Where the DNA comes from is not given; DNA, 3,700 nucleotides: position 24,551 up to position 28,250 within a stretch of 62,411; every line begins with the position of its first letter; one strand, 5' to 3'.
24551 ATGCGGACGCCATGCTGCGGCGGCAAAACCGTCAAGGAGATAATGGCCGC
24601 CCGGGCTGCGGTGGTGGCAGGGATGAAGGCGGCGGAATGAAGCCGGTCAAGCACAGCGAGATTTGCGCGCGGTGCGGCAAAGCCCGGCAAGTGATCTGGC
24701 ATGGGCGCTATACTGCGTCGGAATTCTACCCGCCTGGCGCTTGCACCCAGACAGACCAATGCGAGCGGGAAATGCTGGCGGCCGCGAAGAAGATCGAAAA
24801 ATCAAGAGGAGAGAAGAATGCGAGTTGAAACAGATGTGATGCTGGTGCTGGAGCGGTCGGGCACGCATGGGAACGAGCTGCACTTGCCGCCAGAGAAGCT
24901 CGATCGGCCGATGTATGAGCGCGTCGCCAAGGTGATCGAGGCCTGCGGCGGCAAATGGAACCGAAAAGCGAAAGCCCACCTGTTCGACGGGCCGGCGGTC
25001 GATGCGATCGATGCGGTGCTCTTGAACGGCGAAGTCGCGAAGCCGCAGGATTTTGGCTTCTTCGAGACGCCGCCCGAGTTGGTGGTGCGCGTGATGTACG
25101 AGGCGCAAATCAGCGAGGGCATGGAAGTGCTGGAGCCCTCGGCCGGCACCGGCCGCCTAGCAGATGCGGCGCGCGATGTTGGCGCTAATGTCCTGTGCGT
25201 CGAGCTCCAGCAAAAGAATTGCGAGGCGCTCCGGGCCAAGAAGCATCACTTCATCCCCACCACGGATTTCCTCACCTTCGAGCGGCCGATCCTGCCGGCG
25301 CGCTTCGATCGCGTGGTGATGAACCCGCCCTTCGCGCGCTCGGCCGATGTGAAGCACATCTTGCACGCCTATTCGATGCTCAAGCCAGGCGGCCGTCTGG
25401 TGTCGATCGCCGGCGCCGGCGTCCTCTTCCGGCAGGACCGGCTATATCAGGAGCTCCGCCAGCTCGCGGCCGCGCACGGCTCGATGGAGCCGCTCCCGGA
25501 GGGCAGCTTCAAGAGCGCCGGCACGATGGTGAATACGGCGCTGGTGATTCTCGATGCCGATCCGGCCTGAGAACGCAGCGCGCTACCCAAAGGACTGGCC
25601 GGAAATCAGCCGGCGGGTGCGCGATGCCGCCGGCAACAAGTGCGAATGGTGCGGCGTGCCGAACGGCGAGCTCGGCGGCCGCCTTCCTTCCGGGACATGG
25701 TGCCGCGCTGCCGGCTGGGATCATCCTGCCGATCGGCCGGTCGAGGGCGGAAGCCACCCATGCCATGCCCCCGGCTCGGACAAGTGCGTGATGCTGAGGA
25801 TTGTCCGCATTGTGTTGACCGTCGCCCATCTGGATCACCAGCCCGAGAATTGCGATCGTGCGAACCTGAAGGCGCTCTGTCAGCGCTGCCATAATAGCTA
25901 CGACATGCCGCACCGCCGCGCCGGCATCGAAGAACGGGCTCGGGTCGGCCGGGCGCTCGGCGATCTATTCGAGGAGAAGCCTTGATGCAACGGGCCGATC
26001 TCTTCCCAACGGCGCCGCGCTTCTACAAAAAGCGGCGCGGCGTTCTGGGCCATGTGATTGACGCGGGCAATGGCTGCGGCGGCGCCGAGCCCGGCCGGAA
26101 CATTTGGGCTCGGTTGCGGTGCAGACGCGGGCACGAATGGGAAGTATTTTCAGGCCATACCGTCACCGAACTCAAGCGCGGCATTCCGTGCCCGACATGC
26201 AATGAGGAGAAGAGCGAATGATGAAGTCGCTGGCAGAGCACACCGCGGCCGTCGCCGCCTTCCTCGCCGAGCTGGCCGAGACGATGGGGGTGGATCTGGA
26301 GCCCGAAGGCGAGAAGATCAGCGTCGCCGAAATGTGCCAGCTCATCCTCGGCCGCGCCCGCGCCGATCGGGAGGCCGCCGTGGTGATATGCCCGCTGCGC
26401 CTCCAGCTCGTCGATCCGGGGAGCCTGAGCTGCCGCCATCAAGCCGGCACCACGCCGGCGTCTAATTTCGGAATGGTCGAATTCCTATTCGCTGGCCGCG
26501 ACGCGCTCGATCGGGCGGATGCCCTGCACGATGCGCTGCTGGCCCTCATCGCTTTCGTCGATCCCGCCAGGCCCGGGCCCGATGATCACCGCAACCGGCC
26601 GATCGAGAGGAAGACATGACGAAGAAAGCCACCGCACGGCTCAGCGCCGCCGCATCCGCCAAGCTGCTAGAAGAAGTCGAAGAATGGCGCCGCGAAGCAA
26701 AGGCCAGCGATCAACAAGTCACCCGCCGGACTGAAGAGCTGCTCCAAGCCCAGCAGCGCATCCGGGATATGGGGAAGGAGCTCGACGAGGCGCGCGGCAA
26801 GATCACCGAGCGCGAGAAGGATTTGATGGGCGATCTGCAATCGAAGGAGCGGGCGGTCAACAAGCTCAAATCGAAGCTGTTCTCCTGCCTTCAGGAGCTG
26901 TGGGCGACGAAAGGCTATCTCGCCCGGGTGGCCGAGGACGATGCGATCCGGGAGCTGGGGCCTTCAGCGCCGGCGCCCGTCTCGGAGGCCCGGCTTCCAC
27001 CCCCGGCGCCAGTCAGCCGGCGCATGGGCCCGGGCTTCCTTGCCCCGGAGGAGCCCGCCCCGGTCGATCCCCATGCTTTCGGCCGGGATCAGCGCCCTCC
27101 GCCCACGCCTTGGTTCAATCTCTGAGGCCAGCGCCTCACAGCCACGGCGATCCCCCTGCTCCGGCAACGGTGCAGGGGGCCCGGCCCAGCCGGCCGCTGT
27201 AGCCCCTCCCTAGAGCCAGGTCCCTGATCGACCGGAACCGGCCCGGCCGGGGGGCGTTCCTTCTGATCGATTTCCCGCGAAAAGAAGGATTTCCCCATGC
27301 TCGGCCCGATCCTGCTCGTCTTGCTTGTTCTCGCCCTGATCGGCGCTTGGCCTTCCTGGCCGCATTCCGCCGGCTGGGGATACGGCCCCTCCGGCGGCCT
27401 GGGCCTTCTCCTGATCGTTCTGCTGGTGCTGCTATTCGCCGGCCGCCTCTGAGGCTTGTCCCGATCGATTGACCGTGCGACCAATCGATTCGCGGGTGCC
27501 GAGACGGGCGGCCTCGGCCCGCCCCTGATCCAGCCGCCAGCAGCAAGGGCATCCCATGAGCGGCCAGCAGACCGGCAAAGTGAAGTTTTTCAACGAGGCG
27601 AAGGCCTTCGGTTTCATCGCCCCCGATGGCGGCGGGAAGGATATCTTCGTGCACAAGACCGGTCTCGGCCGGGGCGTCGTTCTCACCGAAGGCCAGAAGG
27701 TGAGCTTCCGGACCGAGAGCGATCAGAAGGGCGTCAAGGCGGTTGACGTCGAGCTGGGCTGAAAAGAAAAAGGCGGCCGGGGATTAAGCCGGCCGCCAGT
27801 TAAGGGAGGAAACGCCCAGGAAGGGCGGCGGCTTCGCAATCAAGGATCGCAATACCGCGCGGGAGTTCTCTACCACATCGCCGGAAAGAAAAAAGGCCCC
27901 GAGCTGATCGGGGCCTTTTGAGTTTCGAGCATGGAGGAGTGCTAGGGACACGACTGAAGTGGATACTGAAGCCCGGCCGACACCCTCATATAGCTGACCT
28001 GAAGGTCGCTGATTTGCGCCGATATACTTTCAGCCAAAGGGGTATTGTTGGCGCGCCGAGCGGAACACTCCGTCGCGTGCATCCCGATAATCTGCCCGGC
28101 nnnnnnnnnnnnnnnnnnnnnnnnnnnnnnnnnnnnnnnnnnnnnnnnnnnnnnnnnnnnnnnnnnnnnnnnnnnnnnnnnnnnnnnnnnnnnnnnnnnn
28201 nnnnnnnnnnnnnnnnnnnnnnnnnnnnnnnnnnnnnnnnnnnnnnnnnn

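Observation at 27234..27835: Self-contained host-stress cassette: EcfG promoter, DUF3309, cspA and a convergent sRNA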

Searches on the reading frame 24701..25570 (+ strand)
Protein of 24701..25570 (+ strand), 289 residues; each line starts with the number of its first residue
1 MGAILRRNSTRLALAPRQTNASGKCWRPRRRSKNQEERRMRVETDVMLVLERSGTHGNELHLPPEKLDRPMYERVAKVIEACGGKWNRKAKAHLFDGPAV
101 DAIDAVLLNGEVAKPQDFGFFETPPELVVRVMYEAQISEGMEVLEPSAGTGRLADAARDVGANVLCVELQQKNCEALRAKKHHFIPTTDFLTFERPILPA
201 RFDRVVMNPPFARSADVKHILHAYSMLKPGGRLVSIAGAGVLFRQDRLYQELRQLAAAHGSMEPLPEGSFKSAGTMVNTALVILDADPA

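Call 62: search_protein_families(library=pfam, proteins=[window:24701-25570:+], max_evalue=0.001)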
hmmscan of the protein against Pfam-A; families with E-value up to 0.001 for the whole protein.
window:24701-25570:+ (289 aa): 5 families
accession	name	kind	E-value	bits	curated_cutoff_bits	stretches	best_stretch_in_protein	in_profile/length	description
PF13489.12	Methyltransf_23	-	5.2e-05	23.5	27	1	137-270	20-150/164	Methyltransferase domain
PF08241.18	Methyltransf_11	-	7.4e-05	23.8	21.2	1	144-234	1-94/95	Methyltransferase domain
PF08242.18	Methyltransf_12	-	0.00011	23.3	30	1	147-233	4-98/98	Methyltransferase domain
PF05175.20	MTS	-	0.00017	21.7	23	1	162-239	63-142/170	Methyltransferase small domain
PF13649.12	Methyltransf_25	-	0.00042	21.4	27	1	143-231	1-97/97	Methyltransferase domain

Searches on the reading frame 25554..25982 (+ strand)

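Call 63: search_protein_families(library=phrogs, proteins=[window:25554-25982:+], max_evalue=0.001)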
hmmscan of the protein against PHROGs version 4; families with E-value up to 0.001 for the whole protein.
window:25554-25982:+ (143 aa): 7 families
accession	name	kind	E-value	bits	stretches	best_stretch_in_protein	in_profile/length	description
phrog_1571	-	DNA, RNA and nucleotide metabolism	3.9e-24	86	1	4-140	1-119/128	HNH endonuclease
phrog_1271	-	DNA, RNA and nucleotide metabolism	1.6e-06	28.7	1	9-115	248-314/361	HNH endonuclease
phrog_5956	-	DNA, RNA and nucleotide metabolism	4.9e-06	27.3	0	80-128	67-119/138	HNH endonuclease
phrog_333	-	DNA, RNA and nucleotide metabolism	3.7e-05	24.9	0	8-40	14-44/138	HNH endonuclease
phrog_144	-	DNA, RNA and nucleotide metabolism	4.6e-05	24.1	0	95-115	111-131/175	HNH endonuclease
phrog_589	-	DNA, RNA and nucleotide metabolism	0.00054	20.8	0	95-124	117-146/179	HNH endonuclease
phrog_8446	-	DNA, RNA and nucleotide metabolism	0.00059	20.6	0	51-120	124-199/211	HNH endonuclease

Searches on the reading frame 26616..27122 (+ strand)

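Call 5: search_protein_families(library=pfam, proteins=[window:26616-27122:+], max_evalue=0.1)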
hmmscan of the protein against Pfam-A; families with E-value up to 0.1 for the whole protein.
window:26616-27122:+ (169 aa): 9 families
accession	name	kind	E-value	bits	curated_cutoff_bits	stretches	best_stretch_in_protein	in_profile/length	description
PF03938.19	OmpH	-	0.004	17.8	32.4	1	12-101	19-113/141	Outer membrane protein (OmpH-like)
PF05278.17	PEARLI-4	-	0.0061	16.7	29.9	1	14-87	146-222/234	Arabidopsis phospholipase-like protein (PEARLI 4)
PF10498.14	IFT57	-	0.012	15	40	1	14-78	210-274/360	Intra-flagellar transport protein 57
PF15960.10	DUF4763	-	0.017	14.8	30.1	1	13-58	100-145/236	Domain of unknown function (DUF4763)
PF12072.13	RNase_Y_N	-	0.034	14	32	1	13-94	51-135/201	RNase Y N-terminal region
PF15456.11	Uds1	-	0.048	14.3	28.8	1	18-104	20-107/123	Up-regulated During Septation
PF09787.14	Golgin_A5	-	0.052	13.5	31.7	1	15-90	82-157/305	Golgin subfamily A member 5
PF13851.11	GAS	-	0.052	13.4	32.3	1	16-97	23-103/200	Growth-arrest specific micro-tubule binding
PF13874.11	Nup54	-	0.072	13.6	30.5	1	18-97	67-138/140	Nucleoporin complex subunit 54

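Call 63: search_protein_families(library=phrogs, proteins=[window:26616-27122:+], max_evalue=0.001)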
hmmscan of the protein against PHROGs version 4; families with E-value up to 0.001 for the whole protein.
window:26616-27122:+ (169 aa): 0 families

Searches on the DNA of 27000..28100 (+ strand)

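Call 8: search_dna_similar(query=window:27100-28000:+, collection=phages, mode=distant)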
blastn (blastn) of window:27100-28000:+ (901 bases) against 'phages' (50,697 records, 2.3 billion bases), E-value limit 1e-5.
No match.

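Call 9: search_rna_families(source=window, start=27000, end=28100, threshold=evalue, max_evalue=1, show_alignments=3)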
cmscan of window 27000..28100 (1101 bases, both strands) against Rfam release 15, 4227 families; matches with E-value up to 1: 5.
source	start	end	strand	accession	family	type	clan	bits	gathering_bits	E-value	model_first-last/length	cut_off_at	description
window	27757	27833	-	RF00519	suhB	Gene; sRNA;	CL00108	58.7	41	2.8e-11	1-77/77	no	Makes More Granules Regulator RNA (mmgR)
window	27588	27624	-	RF01274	sR45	Gene; snRNA; snoRNA; CD-box;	-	19.1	40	0.17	1-55/55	no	Small nucleolar RNA sR45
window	27880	27955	-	RF00519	suhB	Gene; sRNA;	CL00108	18.1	41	0.64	1-77/77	no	Makes More Granules Regulator RNA (mmgR)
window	27888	27950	-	RF02278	Betaproteobacteria_toxic_sRNA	Gene; sRNA;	-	18.1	50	0.82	1-64/64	no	Betaproteobacteria toxic small RNA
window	27886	27919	+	RF02867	ncS011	Gene; sRNA;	-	15.9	48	0.18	168-204/207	no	Burkholderia sRNA 11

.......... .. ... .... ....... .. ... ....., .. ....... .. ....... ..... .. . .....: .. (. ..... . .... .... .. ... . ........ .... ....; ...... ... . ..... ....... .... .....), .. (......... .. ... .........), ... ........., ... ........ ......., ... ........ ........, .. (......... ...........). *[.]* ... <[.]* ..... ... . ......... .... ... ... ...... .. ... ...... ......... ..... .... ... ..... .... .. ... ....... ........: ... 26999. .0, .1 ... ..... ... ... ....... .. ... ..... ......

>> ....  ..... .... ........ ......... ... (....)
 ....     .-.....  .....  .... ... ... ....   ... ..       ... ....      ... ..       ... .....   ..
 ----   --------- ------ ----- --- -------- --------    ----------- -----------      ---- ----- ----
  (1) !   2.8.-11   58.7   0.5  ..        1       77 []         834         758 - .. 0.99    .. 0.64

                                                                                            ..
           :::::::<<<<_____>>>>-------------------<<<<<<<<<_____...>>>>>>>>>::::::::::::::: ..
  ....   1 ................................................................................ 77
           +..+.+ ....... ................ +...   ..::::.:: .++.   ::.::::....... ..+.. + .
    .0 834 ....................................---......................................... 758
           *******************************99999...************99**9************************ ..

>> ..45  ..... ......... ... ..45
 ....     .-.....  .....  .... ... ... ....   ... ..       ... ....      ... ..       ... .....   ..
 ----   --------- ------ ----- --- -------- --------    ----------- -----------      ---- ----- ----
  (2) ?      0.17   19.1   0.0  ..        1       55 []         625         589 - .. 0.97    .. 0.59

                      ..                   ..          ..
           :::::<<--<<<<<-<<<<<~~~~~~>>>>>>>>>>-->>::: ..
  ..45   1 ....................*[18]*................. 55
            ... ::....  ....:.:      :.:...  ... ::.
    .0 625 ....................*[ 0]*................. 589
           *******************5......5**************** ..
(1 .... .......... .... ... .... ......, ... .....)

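Call 34: search_rna_families(sources=[L044, L028, L029, L030, L031, L032, L033], threshold=gathering)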
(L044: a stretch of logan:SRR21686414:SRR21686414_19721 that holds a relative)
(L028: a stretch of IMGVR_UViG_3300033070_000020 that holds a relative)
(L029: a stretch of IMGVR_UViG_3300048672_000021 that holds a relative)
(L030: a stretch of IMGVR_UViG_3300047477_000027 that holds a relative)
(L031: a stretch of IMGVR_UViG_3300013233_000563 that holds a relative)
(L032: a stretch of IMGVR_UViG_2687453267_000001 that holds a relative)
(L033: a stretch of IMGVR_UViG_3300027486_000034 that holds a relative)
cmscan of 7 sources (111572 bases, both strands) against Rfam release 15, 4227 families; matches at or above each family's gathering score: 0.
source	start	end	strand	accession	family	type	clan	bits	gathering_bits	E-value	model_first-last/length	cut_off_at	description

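Call 80: search_rna_families(sources=[L004, L016, L013, L001, L018, L010, L003, L059, L019, L015], threshold=gathering)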
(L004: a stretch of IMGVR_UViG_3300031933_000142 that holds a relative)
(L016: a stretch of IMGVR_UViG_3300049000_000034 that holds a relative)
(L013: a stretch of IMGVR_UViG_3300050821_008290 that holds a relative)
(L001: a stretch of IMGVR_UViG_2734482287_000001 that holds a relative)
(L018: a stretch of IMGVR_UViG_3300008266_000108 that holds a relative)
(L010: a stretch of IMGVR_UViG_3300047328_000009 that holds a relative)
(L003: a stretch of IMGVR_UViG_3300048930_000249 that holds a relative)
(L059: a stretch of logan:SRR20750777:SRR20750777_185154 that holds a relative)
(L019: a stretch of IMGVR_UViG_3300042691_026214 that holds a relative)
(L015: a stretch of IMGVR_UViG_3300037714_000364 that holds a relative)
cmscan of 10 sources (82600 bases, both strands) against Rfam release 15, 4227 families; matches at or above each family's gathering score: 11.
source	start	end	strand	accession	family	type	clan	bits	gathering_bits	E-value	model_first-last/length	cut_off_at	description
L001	1649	1725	+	RF00519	suhB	Gene; sRNA;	CL00108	67.1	41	1.5e-11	1-77/77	no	Makes More Granules Regulator RNA (mmgR)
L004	2825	2897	+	RF00005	tRNA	Gene; tRNA;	CL00001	63.3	29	2.9e-11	1-71/71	no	tRNA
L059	1059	1135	-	RF00519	suhB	Gene; sRNA;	CL00108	53.7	41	3.9e-08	1-77/77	no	Makes More Granules Regulator RNA (mmgR)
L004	2942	3020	+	RF00519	suhB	Gene; sRNA;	CL00108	49.7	41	4.1e-07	1-77/77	no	Makes More Granules Regulator RNA (mmgR)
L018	5154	5236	-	RF00519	suhB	Gene; sRNA;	CL00108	49.1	41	5.7e-07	1-77/77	no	Makes More Granules Regulator RNA (mmgR)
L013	2097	2185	-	RF00519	suhB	Gene; sRNA;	CL00108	47.6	41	1.4e-06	1-77/77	no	Makes More Granules Regulator RNA (mmgR)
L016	866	947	+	RF00519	suhB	Gene; sRNA;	CL00108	47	41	2e-06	1-77/77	no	Makes More Granules Regulator RNA (mmgR)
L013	2248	2319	-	RF00005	tRNA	Gene; tRNA;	CL00001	47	29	8.8e-07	1-71/71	no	tRNA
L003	569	642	+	RF00519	suhB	Gene; sRNA;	CL00108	46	41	3.5e-06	1-77/77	no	Makes More Granules Regulator RNA (mmgR)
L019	3808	3893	-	RF00519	suhB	Gene; sRNA;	CL00108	46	41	3.5e-06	1-77/77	no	Makes More Granules Regulator RNA (mmgR)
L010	10674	10747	-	RF00519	suhB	Gene; sRNA;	CL00108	45.5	41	4.9e-06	1-77/77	no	Makes More Granules Regulator RNA (mmgR)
